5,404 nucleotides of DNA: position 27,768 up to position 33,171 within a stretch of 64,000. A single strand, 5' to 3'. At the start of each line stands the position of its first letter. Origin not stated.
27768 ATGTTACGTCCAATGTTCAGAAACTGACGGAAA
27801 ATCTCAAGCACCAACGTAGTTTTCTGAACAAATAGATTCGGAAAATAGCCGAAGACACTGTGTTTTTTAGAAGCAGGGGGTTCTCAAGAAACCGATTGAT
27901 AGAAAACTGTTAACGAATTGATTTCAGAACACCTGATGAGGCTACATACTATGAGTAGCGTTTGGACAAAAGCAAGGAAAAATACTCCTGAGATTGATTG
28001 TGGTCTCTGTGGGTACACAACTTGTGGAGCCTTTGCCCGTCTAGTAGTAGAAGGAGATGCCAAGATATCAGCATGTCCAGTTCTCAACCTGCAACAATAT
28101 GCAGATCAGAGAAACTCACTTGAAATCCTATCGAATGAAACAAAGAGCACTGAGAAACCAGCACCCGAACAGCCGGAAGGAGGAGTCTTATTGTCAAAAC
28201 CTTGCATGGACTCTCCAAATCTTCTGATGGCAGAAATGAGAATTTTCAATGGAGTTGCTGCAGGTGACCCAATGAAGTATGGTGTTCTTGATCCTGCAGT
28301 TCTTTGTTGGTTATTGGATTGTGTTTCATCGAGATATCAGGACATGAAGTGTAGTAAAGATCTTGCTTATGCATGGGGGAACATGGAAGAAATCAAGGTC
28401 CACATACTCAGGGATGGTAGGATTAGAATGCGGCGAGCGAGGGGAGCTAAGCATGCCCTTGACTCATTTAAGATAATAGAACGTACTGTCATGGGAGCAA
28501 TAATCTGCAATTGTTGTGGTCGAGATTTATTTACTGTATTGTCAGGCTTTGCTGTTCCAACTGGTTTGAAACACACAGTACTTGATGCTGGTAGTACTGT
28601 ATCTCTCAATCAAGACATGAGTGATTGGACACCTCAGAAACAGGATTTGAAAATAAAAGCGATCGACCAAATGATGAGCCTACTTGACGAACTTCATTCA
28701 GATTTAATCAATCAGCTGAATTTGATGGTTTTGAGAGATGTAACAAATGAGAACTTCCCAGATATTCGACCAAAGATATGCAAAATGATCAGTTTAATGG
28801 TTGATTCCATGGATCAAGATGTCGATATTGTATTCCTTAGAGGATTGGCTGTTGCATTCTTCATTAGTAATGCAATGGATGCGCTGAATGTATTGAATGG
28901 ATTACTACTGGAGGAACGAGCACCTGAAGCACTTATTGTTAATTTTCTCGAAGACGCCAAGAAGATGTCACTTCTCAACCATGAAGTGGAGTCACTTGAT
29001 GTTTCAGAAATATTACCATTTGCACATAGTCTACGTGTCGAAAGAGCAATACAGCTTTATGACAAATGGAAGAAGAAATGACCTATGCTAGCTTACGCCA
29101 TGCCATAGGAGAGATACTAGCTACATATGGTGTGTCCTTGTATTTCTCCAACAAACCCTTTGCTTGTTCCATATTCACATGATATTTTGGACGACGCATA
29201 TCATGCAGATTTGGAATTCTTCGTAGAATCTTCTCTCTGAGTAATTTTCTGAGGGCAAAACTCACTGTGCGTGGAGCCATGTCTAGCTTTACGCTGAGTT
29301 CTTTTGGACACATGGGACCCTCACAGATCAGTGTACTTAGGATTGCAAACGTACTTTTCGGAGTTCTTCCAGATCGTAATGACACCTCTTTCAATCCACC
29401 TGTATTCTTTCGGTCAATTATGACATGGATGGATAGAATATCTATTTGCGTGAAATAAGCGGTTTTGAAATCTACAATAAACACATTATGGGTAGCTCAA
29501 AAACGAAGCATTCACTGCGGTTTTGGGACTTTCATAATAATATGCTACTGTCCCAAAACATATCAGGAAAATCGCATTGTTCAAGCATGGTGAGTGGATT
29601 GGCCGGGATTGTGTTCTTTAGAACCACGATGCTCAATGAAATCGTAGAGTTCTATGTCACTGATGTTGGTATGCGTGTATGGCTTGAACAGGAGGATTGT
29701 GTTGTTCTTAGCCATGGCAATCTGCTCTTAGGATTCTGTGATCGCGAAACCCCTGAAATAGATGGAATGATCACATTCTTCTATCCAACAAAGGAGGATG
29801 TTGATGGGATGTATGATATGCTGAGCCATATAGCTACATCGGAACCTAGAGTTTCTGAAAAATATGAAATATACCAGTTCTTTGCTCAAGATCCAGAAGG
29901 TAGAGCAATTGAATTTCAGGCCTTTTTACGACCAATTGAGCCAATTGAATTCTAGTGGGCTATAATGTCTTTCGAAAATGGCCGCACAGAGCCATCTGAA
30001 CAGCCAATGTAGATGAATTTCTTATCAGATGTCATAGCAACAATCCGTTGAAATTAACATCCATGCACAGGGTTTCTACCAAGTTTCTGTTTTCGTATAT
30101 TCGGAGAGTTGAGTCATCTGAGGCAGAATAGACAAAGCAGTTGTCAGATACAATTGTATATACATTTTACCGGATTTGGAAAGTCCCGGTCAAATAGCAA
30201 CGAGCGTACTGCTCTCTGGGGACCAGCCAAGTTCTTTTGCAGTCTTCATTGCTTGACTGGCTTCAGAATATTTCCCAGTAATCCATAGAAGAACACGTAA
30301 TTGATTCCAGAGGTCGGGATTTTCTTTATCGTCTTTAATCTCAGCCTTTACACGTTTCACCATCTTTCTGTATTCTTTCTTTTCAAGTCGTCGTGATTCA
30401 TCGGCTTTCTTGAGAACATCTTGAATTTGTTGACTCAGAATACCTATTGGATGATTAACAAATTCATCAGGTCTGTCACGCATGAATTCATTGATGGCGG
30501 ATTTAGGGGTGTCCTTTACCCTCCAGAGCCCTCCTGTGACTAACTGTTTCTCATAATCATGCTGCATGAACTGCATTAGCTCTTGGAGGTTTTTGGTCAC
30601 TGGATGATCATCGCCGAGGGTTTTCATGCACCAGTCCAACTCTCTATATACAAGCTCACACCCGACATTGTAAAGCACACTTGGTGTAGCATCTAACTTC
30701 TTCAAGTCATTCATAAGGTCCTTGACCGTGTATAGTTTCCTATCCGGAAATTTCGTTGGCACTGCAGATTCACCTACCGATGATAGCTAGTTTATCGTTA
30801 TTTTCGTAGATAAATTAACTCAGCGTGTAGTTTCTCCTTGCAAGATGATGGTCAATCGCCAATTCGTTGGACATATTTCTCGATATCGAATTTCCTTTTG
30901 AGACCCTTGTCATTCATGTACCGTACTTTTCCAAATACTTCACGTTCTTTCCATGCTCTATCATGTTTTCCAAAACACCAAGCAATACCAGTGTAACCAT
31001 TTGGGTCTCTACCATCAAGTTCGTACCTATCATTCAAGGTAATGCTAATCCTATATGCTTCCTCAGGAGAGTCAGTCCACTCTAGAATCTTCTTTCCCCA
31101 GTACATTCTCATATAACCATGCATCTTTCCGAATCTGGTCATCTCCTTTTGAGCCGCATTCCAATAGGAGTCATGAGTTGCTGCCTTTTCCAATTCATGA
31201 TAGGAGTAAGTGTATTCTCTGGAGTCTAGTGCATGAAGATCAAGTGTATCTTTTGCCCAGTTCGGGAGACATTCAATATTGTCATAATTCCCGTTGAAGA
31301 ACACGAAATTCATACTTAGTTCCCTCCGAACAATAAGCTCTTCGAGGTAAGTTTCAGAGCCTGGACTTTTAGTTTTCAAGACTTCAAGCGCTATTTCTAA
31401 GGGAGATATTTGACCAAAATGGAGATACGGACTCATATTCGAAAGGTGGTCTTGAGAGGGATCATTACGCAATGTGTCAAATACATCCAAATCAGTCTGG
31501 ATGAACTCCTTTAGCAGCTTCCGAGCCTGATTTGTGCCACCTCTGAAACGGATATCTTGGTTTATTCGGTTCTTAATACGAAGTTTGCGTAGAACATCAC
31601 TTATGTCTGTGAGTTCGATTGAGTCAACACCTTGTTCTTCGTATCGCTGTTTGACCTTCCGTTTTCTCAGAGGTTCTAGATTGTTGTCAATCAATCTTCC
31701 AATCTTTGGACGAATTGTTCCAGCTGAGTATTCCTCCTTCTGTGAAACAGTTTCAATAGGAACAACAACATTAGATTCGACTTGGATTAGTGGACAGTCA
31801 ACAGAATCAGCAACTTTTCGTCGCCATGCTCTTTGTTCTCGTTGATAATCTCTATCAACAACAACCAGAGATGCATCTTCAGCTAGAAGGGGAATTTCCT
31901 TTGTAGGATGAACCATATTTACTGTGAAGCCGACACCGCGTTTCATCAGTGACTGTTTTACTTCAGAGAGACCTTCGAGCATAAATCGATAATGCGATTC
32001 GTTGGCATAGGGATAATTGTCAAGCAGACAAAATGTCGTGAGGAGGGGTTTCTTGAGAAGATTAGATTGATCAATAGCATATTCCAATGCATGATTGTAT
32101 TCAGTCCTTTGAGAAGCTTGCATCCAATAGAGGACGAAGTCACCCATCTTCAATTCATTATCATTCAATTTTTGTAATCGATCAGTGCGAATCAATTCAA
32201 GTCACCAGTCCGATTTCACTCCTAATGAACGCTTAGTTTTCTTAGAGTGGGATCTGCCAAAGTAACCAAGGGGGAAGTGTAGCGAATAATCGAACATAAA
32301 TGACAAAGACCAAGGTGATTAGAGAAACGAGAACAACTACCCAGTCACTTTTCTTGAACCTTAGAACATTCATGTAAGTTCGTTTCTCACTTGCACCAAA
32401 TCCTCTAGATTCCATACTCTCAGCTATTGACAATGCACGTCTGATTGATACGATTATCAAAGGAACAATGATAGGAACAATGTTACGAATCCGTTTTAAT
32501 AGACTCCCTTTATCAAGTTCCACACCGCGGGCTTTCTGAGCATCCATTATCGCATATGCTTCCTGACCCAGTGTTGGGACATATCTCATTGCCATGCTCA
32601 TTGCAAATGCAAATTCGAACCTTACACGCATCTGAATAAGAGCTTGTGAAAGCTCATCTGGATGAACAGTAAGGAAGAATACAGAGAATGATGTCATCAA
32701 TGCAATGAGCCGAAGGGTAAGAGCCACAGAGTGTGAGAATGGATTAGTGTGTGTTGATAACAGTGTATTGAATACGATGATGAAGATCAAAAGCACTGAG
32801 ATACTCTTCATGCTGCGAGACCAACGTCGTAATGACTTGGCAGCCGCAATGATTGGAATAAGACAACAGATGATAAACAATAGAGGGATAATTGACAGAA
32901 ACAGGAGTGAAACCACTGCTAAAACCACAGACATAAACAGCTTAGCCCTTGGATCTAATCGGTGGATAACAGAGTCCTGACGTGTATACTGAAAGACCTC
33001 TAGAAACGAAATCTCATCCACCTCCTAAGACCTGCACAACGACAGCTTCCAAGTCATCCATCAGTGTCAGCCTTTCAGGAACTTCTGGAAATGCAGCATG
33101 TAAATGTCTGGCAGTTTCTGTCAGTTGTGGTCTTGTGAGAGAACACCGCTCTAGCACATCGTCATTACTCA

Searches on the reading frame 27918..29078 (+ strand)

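Call 85: search_protein_families(library=pfam, proteins=[window:27918-29078:+], max_evalue=0.0001)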
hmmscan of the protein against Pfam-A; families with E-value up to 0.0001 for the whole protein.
window:27918-29078:+ (387 aa): 1 family
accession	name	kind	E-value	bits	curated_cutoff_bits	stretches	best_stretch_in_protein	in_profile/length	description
PF04060.18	FeS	-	8.6e-12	45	23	1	24-55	2-33/33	Putative Fe-S cluster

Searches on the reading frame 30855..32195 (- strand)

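Call 85: search_protein_families(library=pfam, proteins=[window:30855-32195:-], max_evalue=0.0001)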
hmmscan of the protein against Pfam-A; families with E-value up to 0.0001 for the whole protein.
window:30855-32195:- (447 aa): 1 family
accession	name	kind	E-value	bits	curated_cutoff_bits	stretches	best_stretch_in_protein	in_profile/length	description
PF00875.24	DNA_photolyase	-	5.4e-24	85.4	26.6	1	21-169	1-153/164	DNA photolyase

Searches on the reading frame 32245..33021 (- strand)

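Call 85: search_protein_families(library=pfam, proteins=[window:32245-33021:-], max_evalue=0.0001)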
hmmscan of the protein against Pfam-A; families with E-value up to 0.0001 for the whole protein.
window:32245-33021:- (259 aa): 1 family
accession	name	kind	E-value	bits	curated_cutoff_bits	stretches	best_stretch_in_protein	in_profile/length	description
PF02361.21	CbiQ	-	9.5e-28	97.7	25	1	16-216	2-215/216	Cobalt transport protein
